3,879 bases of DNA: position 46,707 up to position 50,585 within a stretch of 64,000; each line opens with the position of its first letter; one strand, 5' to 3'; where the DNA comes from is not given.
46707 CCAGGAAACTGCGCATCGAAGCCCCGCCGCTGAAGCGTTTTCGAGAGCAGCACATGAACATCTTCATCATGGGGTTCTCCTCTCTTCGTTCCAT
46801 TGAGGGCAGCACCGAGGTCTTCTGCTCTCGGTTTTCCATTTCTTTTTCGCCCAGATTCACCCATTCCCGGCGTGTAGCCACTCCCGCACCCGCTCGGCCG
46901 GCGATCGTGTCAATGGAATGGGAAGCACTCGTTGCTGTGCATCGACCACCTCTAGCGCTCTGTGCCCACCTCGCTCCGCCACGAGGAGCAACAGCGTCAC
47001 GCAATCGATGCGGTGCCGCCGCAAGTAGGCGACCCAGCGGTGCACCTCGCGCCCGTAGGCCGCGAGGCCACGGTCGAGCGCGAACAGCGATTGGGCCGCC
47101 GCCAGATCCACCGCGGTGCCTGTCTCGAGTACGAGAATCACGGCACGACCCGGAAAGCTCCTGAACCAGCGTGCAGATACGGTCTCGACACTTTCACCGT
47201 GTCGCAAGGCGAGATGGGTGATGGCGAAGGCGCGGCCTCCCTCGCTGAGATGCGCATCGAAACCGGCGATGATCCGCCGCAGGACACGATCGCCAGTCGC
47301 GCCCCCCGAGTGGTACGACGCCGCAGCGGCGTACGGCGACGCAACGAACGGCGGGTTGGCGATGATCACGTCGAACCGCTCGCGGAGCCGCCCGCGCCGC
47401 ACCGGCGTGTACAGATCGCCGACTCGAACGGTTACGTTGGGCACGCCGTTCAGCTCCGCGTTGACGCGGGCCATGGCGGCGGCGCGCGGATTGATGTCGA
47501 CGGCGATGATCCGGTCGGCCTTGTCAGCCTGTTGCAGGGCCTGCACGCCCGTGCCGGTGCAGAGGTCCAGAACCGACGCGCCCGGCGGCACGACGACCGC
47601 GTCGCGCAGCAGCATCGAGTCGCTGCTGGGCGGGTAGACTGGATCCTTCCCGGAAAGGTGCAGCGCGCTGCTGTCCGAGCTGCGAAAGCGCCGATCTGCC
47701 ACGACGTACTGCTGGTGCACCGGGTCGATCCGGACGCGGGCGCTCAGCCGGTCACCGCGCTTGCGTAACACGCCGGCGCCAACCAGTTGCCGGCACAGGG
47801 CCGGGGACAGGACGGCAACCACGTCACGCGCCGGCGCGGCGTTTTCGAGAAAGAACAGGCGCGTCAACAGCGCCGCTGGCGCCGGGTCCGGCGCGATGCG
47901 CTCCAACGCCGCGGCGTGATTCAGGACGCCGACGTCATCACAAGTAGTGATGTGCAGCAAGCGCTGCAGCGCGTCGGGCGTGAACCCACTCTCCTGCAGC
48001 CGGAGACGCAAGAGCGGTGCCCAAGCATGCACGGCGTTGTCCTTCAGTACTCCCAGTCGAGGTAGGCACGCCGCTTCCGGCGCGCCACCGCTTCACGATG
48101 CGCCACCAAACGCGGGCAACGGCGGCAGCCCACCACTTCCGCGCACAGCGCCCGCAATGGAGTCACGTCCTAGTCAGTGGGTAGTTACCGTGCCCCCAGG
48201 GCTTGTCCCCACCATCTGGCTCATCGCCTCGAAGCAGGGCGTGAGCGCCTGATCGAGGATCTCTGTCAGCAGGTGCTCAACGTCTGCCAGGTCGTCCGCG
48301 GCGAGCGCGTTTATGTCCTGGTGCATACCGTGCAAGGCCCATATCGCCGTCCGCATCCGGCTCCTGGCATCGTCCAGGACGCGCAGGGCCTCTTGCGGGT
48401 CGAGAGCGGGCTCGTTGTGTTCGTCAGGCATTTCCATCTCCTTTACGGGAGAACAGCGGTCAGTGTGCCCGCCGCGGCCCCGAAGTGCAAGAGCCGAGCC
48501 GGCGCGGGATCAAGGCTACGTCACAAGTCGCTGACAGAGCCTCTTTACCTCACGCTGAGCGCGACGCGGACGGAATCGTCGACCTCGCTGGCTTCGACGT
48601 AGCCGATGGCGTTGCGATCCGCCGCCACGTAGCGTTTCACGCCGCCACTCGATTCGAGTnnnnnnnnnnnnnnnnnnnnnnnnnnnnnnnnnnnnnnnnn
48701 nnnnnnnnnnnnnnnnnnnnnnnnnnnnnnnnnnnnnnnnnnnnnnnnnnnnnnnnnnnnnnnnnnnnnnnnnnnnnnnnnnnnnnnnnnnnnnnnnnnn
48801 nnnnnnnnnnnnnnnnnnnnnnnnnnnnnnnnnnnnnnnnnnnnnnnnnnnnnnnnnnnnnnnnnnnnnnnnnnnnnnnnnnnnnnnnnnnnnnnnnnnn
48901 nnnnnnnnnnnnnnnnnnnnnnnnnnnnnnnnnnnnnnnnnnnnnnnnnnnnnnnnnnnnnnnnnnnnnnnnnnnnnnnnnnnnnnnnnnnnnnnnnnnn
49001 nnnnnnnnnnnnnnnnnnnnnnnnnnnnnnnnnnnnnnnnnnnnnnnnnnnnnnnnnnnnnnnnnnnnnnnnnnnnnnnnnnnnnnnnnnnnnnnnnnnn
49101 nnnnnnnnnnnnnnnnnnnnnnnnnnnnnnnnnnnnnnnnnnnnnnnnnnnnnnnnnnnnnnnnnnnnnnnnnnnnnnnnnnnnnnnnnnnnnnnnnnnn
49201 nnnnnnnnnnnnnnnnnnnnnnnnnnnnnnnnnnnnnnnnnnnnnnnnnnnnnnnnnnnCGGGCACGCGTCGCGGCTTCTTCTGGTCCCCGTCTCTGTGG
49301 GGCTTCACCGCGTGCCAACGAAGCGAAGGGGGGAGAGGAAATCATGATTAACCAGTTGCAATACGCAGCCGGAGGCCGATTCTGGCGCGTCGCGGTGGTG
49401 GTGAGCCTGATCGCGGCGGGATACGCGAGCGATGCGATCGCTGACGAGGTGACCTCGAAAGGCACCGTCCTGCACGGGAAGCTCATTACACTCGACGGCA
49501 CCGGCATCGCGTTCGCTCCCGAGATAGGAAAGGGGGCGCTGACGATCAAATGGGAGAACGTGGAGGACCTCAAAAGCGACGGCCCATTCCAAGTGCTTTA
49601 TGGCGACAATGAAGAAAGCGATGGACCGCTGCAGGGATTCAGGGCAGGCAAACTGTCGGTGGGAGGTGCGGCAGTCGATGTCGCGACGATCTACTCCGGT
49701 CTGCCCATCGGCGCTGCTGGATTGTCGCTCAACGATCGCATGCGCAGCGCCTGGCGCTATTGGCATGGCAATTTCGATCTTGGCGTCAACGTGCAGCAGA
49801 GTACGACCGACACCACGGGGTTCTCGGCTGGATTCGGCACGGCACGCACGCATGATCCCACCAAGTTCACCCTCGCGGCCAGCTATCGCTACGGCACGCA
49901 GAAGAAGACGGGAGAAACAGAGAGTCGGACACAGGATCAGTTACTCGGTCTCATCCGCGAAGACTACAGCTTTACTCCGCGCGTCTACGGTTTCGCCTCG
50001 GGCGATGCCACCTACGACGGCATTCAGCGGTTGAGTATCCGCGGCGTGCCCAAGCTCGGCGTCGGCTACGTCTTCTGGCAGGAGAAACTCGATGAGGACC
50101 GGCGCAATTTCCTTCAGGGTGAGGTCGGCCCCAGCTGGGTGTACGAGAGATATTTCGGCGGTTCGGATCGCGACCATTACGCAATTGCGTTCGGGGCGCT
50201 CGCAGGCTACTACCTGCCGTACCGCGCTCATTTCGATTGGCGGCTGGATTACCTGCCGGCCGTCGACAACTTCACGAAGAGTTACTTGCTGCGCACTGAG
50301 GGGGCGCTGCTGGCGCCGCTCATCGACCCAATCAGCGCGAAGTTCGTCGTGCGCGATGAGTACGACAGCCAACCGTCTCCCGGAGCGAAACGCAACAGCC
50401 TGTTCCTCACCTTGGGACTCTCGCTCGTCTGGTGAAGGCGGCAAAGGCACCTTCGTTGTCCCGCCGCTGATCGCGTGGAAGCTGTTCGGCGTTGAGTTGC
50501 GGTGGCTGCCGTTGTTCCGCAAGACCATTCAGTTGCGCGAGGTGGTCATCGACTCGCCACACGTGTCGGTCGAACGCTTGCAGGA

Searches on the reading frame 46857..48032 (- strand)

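Call 58: search_protein_families(library=pfam, proteins=[window:46857-48032:-], max_evalue=0.00001)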
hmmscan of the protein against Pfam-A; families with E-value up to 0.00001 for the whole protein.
window:46857-48032:- (391 aa): 7 families
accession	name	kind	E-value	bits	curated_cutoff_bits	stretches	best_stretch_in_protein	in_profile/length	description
PF05175.20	MTS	-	3.9e-14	53.1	23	1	146-275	27-143/170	Methyltransferase small domain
PF09445.16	Methyltransf_15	-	6.1e-09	36.1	22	1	153-238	3-90/165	RNA cap guanine-N2 methyltransferase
PF13847.12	Methyltransf_31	-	9e-09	35.6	27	1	151-229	4-84/145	Methyltransferase domain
PF13649.12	Methyltransf_25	-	1.6e-08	35.5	27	1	154-226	1-72/97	Methyltransferase domain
PF06325.19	PrmA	-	2.3e-08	34.3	22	1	148-226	159-233/296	Ribosomal protein L11 methyltransferase (PrmA)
PF23186.1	DUF7059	-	5.7e-08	33.3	27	1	15-98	2-84/85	Domain of unknown function (DUF7059)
PF02475.24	TRM5-TYW2_MTfase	-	6e-06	26.7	28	1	145-228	31-113/164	TRM5/TYW2 methyltransferase domain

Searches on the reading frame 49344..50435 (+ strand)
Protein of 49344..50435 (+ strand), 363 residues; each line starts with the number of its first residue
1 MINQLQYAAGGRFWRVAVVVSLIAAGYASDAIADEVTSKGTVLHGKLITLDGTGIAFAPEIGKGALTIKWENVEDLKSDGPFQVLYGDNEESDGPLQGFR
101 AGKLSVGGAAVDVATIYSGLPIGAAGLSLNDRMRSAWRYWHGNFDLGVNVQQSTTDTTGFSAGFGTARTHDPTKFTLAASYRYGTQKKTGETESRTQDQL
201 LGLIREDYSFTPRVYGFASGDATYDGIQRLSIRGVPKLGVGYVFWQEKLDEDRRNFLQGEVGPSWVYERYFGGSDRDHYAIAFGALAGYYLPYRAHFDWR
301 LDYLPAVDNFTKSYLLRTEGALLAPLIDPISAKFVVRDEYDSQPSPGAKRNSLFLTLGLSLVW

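Call 58: search_protein_families(library=pfam, proteins=[window:49344-50435:+], max_evalue=0.00001)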
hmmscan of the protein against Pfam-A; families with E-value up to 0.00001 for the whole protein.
window:49344-50435:+ (363 aa): 1 family
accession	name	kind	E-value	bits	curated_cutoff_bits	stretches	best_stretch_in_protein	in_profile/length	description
PF04338.18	DUF481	-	5.2e-27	95.7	21.1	1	145-360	2-207/210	Protein of unknown function, DUF481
